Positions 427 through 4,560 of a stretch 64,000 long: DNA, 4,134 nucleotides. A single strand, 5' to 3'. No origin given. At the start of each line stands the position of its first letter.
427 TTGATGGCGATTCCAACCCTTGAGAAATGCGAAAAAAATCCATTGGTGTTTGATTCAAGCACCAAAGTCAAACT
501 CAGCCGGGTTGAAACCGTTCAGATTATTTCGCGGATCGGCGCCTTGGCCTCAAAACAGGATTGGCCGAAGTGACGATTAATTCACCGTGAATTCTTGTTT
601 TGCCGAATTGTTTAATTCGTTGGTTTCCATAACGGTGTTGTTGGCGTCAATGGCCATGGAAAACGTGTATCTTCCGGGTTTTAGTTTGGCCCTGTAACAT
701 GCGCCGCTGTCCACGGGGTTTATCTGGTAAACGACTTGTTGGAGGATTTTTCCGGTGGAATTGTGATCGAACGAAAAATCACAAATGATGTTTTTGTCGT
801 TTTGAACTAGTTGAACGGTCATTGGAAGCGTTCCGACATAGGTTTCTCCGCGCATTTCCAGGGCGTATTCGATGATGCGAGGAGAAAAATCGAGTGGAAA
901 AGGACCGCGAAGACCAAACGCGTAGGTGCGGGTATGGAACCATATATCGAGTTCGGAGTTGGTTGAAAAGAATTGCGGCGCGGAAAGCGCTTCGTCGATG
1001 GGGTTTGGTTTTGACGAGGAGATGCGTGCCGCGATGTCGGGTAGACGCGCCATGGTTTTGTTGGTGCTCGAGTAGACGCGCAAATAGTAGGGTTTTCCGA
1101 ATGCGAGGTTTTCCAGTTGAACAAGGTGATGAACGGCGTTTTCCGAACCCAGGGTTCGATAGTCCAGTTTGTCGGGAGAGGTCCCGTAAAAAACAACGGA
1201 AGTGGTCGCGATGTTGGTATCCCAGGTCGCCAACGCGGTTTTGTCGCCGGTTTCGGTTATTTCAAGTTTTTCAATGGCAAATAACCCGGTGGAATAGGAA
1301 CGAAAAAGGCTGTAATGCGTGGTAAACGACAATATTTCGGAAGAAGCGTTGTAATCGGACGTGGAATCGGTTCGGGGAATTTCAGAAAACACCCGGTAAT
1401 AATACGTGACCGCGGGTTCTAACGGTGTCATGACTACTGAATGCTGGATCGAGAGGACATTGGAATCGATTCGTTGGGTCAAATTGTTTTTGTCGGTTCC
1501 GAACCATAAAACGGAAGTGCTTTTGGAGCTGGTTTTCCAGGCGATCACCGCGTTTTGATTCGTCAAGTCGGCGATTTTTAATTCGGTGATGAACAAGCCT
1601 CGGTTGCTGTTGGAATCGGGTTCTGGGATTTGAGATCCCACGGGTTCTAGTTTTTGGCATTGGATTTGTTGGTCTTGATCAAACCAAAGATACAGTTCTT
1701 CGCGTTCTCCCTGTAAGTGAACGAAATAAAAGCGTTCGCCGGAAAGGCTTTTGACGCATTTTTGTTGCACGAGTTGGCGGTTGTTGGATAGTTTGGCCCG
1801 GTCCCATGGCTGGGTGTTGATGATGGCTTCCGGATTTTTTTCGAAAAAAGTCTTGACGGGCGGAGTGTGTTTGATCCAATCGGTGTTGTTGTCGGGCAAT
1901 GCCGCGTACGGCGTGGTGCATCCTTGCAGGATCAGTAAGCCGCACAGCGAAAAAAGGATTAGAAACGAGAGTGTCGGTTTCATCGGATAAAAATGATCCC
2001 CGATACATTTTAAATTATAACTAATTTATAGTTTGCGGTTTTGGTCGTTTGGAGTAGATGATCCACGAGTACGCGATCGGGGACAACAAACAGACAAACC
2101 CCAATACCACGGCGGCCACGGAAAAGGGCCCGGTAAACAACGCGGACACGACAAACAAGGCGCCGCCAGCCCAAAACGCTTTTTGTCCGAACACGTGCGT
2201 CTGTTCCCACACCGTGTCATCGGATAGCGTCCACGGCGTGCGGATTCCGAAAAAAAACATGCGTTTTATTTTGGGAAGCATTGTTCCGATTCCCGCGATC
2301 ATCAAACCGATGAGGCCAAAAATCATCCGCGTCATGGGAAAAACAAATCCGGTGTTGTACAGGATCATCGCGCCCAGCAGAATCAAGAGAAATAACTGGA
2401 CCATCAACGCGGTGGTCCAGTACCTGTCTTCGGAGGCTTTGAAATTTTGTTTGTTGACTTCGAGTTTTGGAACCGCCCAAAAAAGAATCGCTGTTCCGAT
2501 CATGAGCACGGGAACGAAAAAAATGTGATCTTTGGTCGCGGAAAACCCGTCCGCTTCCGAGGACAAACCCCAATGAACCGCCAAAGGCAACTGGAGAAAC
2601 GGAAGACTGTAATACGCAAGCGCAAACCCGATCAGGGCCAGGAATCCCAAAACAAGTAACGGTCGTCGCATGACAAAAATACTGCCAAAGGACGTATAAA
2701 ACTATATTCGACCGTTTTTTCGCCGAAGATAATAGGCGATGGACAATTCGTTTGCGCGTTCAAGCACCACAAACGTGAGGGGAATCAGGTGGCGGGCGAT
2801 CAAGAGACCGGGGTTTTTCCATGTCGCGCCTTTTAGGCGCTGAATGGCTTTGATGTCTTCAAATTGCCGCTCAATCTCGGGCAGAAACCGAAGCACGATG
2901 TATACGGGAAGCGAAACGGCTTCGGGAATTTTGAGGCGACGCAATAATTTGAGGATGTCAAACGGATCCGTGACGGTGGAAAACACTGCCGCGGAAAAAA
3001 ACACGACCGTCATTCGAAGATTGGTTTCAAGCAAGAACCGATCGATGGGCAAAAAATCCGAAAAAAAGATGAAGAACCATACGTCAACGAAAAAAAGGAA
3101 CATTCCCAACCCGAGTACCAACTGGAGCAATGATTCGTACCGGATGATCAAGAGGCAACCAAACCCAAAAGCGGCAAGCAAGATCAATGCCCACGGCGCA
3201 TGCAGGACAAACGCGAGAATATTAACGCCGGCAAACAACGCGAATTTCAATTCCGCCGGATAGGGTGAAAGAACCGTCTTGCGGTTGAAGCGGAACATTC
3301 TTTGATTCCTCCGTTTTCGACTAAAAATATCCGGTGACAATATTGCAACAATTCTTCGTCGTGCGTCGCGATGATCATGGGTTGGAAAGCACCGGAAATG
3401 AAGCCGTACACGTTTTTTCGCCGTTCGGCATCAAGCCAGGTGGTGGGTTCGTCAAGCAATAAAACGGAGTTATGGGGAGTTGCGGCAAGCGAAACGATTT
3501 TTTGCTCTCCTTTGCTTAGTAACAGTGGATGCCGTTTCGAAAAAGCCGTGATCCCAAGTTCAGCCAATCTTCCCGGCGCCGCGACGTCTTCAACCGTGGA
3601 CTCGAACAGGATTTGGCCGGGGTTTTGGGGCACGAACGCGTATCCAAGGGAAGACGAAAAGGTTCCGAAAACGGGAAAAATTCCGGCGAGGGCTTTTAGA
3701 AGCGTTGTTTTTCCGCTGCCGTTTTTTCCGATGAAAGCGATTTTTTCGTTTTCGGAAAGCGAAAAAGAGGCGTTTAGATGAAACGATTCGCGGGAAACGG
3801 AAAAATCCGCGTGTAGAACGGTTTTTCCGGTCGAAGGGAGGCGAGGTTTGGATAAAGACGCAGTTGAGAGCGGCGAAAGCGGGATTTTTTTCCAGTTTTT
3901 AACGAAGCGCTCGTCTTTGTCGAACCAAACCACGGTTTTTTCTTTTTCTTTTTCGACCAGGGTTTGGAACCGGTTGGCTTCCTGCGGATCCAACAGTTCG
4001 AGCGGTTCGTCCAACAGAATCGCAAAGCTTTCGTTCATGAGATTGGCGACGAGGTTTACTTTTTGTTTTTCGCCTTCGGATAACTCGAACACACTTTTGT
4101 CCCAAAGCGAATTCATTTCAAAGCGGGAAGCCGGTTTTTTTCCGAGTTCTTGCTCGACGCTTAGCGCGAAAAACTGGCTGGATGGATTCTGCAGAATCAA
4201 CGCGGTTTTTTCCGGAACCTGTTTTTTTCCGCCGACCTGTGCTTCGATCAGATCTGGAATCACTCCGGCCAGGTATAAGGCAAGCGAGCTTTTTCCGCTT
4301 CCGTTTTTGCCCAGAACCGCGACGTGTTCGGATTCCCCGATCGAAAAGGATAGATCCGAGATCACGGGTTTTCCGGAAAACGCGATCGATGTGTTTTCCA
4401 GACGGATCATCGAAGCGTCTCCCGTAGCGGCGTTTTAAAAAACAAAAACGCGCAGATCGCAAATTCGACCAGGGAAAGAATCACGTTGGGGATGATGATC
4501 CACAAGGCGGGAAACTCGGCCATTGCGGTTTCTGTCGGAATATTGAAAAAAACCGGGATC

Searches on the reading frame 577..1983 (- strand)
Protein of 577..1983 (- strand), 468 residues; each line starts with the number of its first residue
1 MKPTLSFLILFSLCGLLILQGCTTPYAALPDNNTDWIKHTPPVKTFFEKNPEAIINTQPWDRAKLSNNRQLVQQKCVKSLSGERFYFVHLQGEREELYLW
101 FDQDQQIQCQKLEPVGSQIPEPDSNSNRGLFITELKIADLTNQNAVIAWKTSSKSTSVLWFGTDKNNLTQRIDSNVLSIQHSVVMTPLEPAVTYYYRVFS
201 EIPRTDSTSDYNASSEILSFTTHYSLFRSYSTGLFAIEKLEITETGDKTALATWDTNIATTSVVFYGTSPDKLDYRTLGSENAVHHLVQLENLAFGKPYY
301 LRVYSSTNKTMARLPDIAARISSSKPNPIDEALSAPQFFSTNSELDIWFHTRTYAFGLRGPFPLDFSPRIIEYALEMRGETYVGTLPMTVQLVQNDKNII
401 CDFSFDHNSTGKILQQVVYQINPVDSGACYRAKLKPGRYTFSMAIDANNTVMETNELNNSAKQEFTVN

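Call 12: search_protein_families(library=pfam, proteins=[window:577-1983:-], max_evalue=0.001)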
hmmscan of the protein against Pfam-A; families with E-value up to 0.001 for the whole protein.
window:577-1983:- (468 aa): 2 families
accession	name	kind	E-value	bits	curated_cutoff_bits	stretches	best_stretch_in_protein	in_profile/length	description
PF16656.11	Pur_ac_phosph_N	-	7.7e-15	55.7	30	2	137-222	8-93/93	Purple acid Phosphatase, N-terminal domain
PF00041.27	fn3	-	0.00035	21.1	25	0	133-200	4-68/84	Fibronectin type III domain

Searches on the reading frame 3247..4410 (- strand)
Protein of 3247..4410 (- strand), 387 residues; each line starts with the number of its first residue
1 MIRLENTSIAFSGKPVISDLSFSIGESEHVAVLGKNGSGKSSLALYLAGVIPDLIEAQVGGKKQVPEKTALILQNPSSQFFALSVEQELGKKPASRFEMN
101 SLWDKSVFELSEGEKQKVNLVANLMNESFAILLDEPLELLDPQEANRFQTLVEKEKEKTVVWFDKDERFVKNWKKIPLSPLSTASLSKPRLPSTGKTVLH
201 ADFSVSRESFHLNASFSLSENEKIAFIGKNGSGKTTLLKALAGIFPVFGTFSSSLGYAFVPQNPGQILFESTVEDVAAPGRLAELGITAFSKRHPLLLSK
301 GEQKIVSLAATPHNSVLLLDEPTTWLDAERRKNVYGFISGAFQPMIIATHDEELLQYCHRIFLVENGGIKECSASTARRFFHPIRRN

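Call 12: search_protein_families(library=pfam, proteins=[window:3247-4410:-], max_evalue=0.001)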
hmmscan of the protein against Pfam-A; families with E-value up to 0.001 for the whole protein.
window:3247-4410:- (387 aa): 17 families
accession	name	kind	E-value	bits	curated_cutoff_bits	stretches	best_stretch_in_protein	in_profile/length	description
PF00005.33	ABC_tran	-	7.8e-31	107.9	25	2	18-137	2-136/137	ABC transporter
PF13304.12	AAA_21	-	3.4e-10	40.9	27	1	225-251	3-26/304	AAA domain, putative AbiEii toxin, Type IV TA system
PF02463.25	SMC_N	-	3.7e-10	40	40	0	297-364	136-211/220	RecF/RecN/SMC N terminal domain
PF20703.3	nSTAND1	-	7e-09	36.2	27.1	1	17-155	23-147/379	Novel STAND NTPase 1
PF13555.12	AAA_29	-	2.7e-08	33.9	27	1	210-243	12-44/61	P-loop containing region of AAA domain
PF13175.12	AAA_15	-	3.3e-06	27.4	32.1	1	217-242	20-44/374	AAA ATPase domain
PF01078.27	Mg_chelatase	-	2.2e-05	24.4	20.3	0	28-59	23-54/207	Magnesium chelatase, subunit ChlI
PF13521.12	AAA_28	-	3.2e-05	24.7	27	0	223-244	1-22/164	AAA domain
PF20720.3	nSTAND3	-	5e-05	23.5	27.2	0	213-242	9-38/155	Novel STAND NTPase 3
PF05729.18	NACHT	-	5.4e-05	23.5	26.7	0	224-242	3-21/167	NACHT domain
PF13191.12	AAA_16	-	0.00019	22.4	32.6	0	227-329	30-147/167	AAA ATPase domain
PF13479.12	AAA_24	-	0.00021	21.7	27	0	221-253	2-33/195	AAA domain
PF13476.12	AAA_23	-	0.00025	22.2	27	0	222-242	20-40/201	AAA domain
PF13238.12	AAA_18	-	0.00037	21.4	29.4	0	224-243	1-20/128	AAA domain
PF01580.24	FtsK_SpoIIIE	-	0.00052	20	24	0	11-42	26-54/221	FtsK/SpoIIIE family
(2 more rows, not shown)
